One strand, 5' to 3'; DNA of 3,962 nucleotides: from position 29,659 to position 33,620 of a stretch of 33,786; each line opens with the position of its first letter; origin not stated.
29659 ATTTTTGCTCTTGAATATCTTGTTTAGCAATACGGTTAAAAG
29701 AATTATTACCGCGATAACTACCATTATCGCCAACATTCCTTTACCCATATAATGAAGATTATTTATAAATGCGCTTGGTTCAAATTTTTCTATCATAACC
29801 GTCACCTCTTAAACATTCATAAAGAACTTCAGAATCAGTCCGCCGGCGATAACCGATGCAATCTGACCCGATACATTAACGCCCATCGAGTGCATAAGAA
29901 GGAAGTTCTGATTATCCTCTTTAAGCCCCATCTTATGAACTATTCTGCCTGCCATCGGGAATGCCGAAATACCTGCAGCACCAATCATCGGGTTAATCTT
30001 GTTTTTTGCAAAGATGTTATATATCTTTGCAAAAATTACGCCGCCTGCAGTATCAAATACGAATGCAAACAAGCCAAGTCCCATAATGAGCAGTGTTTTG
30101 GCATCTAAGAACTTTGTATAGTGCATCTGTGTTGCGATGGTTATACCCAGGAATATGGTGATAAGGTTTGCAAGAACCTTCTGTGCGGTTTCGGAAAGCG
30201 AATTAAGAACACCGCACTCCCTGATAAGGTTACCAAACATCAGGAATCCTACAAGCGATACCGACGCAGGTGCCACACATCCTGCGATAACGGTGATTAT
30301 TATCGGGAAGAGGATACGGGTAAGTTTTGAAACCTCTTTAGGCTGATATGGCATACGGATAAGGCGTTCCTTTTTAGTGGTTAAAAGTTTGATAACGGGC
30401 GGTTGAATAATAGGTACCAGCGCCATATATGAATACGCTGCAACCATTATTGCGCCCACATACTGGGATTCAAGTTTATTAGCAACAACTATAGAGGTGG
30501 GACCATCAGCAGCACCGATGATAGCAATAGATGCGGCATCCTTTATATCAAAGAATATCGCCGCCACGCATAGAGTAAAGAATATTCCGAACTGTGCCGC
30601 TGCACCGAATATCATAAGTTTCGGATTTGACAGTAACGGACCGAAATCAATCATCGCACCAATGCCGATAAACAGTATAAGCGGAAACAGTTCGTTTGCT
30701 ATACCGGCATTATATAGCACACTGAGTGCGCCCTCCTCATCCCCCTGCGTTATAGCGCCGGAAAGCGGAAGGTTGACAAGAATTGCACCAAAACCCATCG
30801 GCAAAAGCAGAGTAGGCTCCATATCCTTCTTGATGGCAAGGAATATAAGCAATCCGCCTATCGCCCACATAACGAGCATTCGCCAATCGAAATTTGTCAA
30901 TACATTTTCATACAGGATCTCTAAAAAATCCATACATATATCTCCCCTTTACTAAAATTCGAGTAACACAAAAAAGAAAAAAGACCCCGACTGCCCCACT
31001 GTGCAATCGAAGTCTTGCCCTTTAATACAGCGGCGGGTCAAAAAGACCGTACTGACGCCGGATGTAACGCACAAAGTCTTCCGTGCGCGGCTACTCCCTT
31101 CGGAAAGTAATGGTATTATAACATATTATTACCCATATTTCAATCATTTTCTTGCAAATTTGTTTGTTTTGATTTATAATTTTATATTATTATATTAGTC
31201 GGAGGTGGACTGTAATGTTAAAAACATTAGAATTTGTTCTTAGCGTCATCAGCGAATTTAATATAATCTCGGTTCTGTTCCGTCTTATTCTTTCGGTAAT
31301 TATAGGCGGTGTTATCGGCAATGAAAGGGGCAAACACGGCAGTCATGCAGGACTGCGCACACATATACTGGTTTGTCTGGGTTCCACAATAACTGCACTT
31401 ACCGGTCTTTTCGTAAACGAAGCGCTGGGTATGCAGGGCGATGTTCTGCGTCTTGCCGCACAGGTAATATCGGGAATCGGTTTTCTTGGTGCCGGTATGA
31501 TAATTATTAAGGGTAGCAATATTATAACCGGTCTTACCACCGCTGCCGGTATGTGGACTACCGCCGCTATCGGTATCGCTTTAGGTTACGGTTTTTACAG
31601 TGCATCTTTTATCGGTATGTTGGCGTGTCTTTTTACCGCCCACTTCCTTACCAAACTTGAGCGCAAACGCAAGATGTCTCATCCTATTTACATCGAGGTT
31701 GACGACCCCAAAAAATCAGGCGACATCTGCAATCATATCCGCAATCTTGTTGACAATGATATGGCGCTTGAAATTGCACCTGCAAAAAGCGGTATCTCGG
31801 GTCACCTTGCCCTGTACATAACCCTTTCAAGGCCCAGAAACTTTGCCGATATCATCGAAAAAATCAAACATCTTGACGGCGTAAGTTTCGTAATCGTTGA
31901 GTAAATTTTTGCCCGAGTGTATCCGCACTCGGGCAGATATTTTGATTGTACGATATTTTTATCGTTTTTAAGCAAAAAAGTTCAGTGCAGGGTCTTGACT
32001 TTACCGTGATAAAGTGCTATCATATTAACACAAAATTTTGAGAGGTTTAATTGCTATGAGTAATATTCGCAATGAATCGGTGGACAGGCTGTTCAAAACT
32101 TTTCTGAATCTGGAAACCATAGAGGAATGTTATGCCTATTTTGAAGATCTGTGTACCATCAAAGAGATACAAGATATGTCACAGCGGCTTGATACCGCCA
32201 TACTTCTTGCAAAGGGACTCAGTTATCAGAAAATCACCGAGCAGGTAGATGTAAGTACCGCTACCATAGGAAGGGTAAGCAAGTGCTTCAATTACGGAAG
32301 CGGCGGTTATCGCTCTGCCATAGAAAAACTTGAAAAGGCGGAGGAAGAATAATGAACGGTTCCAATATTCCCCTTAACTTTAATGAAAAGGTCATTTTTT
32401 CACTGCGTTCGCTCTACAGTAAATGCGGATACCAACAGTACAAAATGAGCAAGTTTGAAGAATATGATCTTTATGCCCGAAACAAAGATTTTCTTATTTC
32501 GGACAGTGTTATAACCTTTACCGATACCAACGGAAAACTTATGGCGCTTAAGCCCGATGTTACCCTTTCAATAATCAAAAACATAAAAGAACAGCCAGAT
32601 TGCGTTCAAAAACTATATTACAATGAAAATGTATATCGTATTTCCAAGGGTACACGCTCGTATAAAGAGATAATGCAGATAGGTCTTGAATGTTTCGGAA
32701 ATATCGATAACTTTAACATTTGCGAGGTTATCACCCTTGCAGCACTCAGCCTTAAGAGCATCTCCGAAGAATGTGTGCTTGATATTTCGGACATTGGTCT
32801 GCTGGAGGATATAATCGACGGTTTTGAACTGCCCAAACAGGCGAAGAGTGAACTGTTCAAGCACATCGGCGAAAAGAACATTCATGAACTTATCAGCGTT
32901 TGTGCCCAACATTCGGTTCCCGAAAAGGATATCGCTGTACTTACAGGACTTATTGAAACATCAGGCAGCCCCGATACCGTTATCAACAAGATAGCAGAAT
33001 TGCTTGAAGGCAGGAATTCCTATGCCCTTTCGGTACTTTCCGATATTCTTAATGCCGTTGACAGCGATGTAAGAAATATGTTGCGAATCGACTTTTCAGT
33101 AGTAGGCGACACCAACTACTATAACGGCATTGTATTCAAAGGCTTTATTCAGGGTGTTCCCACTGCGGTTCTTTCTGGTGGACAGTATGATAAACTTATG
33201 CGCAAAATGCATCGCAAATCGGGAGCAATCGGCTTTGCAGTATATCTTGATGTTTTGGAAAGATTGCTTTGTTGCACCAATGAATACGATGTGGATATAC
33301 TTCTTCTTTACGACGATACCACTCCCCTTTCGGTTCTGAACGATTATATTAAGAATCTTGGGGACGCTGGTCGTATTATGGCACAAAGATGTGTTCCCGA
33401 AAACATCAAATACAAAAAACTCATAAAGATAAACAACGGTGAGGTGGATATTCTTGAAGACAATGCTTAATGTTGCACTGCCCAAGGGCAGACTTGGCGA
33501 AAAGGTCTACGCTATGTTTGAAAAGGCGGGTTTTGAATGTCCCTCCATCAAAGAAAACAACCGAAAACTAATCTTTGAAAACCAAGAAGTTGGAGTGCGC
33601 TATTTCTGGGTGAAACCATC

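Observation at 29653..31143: Mn2+ (yybP-ykoY)-like riboswitch controlling a stand-alone OadB-family membrane protein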

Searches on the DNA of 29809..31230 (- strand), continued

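Call 71: search_with_rna_model(model_id=R2, source=window, max_evalue=1, show_alignments=1)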
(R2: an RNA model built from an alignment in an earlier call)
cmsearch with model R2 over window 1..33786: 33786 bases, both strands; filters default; matches with E-value up to 1: 1.
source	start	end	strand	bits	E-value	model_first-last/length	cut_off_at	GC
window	31006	31104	-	62.6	4.6e-14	1-93/93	no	0.55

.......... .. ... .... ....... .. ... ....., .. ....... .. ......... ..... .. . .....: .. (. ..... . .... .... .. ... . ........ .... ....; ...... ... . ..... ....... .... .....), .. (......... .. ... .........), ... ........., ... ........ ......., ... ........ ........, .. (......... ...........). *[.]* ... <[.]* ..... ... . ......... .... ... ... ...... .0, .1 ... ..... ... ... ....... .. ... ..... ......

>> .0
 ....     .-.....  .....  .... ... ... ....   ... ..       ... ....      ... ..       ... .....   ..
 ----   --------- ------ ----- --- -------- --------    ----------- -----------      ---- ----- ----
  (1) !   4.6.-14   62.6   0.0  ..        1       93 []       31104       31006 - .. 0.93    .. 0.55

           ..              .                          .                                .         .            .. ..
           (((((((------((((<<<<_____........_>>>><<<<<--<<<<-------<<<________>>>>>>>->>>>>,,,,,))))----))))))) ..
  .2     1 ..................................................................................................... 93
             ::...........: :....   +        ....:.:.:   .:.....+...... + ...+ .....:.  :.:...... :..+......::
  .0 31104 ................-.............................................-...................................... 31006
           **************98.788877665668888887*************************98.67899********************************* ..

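Call 81: search_with_rna_model(model_id=R2, sources=[L201, L204], max_evalue=1)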
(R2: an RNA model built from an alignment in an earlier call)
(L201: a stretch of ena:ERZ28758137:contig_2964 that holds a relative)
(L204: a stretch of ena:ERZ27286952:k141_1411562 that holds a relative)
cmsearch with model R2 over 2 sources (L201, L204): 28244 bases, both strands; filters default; matches with E-value up to 1: 2.
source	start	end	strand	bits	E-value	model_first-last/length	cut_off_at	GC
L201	9844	9934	+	80.6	9e-19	1-93/93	no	0.46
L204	2837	2929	+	71.1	2.4e-16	1-93/93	no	0.44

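Call 85: search_with_rna_model(model_id=R2, sources=[L001, L002, L003, L004, L005, L006, L007, L008, L009, L010, L011, L012, L013, L014, L015, L016, L017, L018, L019, L020, L021, L022, L023, L024, L025, L026, L027, L028, L029, L030, L031, L032, L033, L034, L035, L036, L037, L038, L039, L040, L041, L042, L043, L044, L045, L046, L047, L048, L049, L050, L051, L052, L053, L054, L055, L056, L057, L058, L059, L060, L061, L062, L063, L064, L065, L066, L067, L068, L069, L070, L071, L072, L073, L074, L075, L076, L077, L078, L079, L080], max_evalue=0.1)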
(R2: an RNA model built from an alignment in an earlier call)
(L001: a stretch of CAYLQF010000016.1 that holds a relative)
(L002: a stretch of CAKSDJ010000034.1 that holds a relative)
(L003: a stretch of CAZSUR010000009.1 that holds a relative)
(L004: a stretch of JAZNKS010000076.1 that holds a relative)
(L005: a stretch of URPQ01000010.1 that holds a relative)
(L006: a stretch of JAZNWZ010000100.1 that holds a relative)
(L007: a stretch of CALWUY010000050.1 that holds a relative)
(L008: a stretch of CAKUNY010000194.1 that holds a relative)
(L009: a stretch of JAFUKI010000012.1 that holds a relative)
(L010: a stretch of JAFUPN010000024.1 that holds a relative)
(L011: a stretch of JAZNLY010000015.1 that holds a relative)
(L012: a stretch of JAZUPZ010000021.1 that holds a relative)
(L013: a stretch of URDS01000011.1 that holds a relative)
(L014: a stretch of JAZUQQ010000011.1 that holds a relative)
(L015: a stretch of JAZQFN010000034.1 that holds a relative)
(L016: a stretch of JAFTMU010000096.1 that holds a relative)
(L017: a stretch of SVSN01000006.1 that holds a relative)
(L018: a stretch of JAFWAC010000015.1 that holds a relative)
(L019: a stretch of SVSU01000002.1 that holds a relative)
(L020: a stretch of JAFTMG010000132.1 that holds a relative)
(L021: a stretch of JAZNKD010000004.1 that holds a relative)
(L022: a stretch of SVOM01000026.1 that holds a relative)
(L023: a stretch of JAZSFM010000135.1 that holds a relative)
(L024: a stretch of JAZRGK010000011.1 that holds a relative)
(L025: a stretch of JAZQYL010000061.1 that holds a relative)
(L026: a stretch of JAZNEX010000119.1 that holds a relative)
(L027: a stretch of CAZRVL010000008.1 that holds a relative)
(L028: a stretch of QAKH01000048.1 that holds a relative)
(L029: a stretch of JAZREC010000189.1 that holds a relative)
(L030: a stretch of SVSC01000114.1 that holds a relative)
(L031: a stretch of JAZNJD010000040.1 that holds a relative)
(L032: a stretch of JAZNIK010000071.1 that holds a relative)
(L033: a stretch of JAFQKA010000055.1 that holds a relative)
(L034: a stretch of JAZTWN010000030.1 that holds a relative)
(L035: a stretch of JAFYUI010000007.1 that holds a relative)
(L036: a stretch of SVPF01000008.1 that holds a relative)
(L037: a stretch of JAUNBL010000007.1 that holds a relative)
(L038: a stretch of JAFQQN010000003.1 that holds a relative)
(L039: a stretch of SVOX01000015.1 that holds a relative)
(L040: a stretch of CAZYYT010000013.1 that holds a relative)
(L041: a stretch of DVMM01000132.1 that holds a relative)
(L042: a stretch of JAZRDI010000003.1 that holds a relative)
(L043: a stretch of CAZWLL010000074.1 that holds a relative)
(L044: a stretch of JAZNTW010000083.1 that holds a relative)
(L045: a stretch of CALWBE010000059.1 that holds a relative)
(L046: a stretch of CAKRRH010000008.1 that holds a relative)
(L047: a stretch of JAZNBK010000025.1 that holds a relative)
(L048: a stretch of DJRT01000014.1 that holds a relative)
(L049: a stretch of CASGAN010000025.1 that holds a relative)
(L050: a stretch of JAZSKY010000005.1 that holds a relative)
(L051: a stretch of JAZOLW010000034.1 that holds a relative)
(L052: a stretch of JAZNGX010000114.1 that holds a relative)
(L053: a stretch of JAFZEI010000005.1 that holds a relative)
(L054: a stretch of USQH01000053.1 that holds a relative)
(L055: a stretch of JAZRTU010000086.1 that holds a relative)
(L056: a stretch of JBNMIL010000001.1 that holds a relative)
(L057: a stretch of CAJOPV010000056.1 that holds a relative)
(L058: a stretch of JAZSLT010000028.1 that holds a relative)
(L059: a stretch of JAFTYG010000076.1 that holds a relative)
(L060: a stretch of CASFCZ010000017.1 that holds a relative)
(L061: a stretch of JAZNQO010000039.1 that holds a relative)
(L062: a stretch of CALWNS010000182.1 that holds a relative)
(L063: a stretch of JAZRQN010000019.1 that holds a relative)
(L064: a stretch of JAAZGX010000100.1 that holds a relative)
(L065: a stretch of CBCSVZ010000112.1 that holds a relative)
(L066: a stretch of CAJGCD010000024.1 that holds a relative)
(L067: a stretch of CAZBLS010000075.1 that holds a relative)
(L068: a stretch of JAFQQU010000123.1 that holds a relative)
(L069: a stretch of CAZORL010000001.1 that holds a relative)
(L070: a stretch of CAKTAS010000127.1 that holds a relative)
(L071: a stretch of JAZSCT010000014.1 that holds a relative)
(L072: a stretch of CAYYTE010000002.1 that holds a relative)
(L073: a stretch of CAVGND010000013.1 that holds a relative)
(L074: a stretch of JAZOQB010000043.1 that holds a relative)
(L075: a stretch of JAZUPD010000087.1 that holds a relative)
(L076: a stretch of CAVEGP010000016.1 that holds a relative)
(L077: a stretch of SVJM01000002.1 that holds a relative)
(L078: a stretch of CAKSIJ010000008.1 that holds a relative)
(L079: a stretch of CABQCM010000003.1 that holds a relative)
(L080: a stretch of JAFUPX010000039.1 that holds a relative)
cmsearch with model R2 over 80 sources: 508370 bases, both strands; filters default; matches with E-value up to 0.1: 38.
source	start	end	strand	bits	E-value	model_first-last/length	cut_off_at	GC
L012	2843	2929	+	83.9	2.2e-18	1-93/93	no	0.41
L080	2767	2865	+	80.9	1.3e-17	1-93/93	no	0.41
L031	2838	2928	+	80.7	1.5e-17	1-93/93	no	0.42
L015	2854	2944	+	78.7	4.7e-17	1-93/93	no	0.46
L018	2852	2944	+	78.2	6.4e-17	1-93/93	no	0.43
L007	2840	2928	+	76.3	2.1e-16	1-93/93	no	0.43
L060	2877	2964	+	76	2.4e-16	1-93/93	no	0.44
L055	994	1084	+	75.2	4e-16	1-93/93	no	0.45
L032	2787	2885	+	74.6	5.5e-16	1-93/93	no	0.37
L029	206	306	+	74.3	6.8e-16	1-93/93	no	0.4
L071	2850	2939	+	74.2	7.1e-16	1-93/93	no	0.36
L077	2838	2927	+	74.2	7.1e-16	1-93/93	no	0.36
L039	2843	2933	+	73.9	8.5e-16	1-93/93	no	0.42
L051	2788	2879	+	73.5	1.1e-15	1-93/93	no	0.51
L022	2864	2951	+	72.5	1.9e-15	1-93/93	no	0.49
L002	2145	2231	+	71.9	2.8e-15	1-93/93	no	0.47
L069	1113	1200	+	71.4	3.7e-15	1-93/93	no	0.49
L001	2857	2942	+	71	4.6e-15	1-93/93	no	0.48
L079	2779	2871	+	70.8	5.1e-15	1-93/93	no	0.43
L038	2775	2870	+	70.6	6e-15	1-93/93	no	0.46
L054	2821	2917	+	68.7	1.8e-14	1-93/93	no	0.54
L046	2852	2949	+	65.3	1.4e-13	1-93/93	no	0.41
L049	2827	2924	+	64.2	2.7e-13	1-93/93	no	0.45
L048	2779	2870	+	62.1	9.1e-13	1-93/93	no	0.57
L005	2814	2910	+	61.9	1.1e-12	1-93/93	no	0.51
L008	1366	1455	+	61.6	1.2e-12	1-93/93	no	0.52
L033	2785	2886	+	60.4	2.5e-12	1-93/93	no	0.48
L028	2822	2925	+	59.4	4.6e-12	1-93/93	no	0.49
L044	2817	2921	+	51.7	4.3e-10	1-93/93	no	0.47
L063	2830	2929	+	50.1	1.1e-09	1-93/93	no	0.45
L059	2844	2947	+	46.2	1.1e-08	1-93/93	no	0.47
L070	67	166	+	45.8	1.5e-08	1-93/93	no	0.54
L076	2820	2929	+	44.2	3.6e-08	1-93/93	no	0.48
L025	2836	2938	+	36.7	3.2e-06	1-93/93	no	0.46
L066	2840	2929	+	31.6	6.4e-05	1-93/93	no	0.46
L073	2827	2936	+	30.5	0.00013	1-93/93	no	0.45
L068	2794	2920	+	29.5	0.00023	1-93/93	no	0.53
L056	2812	2925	+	28.8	0.00034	1-93/93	no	0.54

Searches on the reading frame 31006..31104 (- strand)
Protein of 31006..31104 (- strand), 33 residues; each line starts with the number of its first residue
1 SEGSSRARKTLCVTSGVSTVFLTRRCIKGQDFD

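Call 40: search_protein_families(library=pfam, proteins=[L194:5191-6837:-, L169:770-1933:+, L185:215-1489:-], max_evalue=0.001)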
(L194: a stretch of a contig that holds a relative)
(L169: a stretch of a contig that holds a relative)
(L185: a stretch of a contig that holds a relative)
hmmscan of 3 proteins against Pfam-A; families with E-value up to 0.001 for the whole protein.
L194:5191-6837:- (549 aa): 2 families
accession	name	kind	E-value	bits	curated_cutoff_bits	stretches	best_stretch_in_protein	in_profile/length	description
PF02690.20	Na_Pi_cotrans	-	2.7e-47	160.7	29.1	2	27-164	2-136/137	Na+/Pi-cotransporter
PF01895.24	PhoU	-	2.3e-14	54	23.5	1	465-545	4-87/89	PhoU domain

L169:770-1933:+ (388 aa): 1 family
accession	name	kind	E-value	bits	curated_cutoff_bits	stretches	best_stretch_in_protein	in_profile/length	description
PF01594.21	AI-2E_transport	-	1.7e-47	162.6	34.3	1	21-371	3-326/327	AI-2E family transporter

L185:215-1489:- (425 aa): 3 families
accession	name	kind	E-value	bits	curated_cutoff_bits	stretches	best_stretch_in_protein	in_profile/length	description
PF03600.22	CitMHS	-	6.1e-68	229.8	31.9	2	12-360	1-331/336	Citrate transporter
PF06808.19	DctM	-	1.5e-08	34.3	23.8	1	185-421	183-409/413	Tripartite ATP-independent periplasmic transporter, DctM component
PF02040.21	ArsB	-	4.6e-07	30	22.2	1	4-416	2-415/423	Arsenical pump membrane protein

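Call 41: search_protein_families(library=pfam, proteins=[L184:7919-8623:+, L187:2345-3103:-, L175:2000-2323:-], max_evalue=0.001)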
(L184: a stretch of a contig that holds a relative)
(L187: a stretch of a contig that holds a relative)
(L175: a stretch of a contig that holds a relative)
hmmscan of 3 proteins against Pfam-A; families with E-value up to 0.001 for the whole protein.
L184:7919-8623:+ (235 aa): 1 family
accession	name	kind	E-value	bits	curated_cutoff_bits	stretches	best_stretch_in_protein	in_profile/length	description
PF09335.16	VTT_dom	-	1.8e-20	74.1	33.9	1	54-184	2-123/123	VTT domain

L187:2345-3103:- (253 aa): 0 families

L175:2000-2323:- (108 aa): 1 family
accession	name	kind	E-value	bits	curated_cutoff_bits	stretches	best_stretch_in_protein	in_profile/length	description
PF02049.23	FliE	-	1.9e-14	54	22.4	1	21-108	6-89/89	Flagellar hook-basal body complex protein FliE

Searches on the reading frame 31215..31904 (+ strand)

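Call 7: search_protein_families(library=pfam, proteins=[window:31215-31904:+], max_evalue=0.01)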
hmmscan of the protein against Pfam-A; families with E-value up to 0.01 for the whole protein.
window:31215-31904:+ (229 aa): 1 family
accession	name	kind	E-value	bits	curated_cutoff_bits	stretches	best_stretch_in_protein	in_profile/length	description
PF02308.21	MgtC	-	5.9e-34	117.5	31.4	1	24-150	1-120/121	MgtC family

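Call 8: search_protein_families(library=ncbifam, proteins=[window:31215-31904:+], max_evalue=0.01)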
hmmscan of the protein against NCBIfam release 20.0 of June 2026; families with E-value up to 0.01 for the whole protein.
window:31215-31904:+ (229 aa): 2 families
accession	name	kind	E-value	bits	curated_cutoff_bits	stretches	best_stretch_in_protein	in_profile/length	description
NF007431.0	PRK09977.1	equivalog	1.3e-35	123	214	1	18-226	3-212/215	MgtC/SapB family protein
NF011912.0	PRK15385.1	equivalog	7e-20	71.3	255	1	19-145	9-128/231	MgtC family protein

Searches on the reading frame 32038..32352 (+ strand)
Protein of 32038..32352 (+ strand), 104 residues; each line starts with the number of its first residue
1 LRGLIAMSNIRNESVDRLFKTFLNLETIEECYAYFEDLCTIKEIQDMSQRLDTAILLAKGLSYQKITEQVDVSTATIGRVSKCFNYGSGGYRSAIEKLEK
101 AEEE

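Call 7: search_protein_families(library=pfam, proteins=[window:32038-32352:+], max_evalue=0.01)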
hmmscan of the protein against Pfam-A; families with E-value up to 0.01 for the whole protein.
window:32038-32352:+ (104 aa): 3 families
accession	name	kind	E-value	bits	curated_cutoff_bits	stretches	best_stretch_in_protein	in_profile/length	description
PF01371.25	Trp_repressor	-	2.3e-25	88.9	27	1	14-98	2-87/88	Trp repressor protein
PF13384.12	HTH_23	-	6.8e-05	23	24.6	1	48-87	5-45/50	Homeodomain-like domain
PF13936.12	HTH_38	-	0.0094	16.1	27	0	50-79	10-39/44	Helix-turn-helix domain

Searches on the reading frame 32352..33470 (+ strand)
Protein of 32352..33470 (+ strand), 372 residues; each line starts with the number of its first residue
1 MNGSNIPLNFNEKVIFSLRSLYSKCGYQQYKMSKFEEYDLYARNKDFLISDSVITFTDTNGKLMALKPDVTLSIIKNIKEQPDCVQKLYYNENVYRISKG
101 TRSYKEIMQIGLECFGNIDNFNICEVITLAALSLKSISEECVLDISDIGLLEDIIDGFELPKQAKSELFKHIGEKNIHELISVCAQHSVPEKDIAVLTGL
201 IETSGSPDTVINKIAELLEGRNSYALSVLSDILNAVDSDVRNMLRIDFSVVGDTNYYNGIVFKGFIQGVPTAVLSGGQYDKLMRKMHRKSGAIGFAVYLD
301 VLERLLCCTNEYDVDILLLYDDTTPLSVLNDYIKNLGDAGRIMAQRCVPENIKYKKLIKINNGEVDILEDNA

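Call 7: search_protein_families(library=pfam, proteins=[window:32352-33470:+], max_evalue=0.01)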
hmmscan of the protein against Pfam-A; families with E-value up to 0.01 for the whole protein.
window:32352-33470:+ (372 aa): 1 family
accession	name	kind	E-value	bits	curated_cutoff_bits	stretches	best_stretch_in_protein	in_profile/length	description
PF13393.11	tRNA-synt_His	-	6.5e-48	164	25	1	12-301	14-307/308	Histidyl-tRNA synthetase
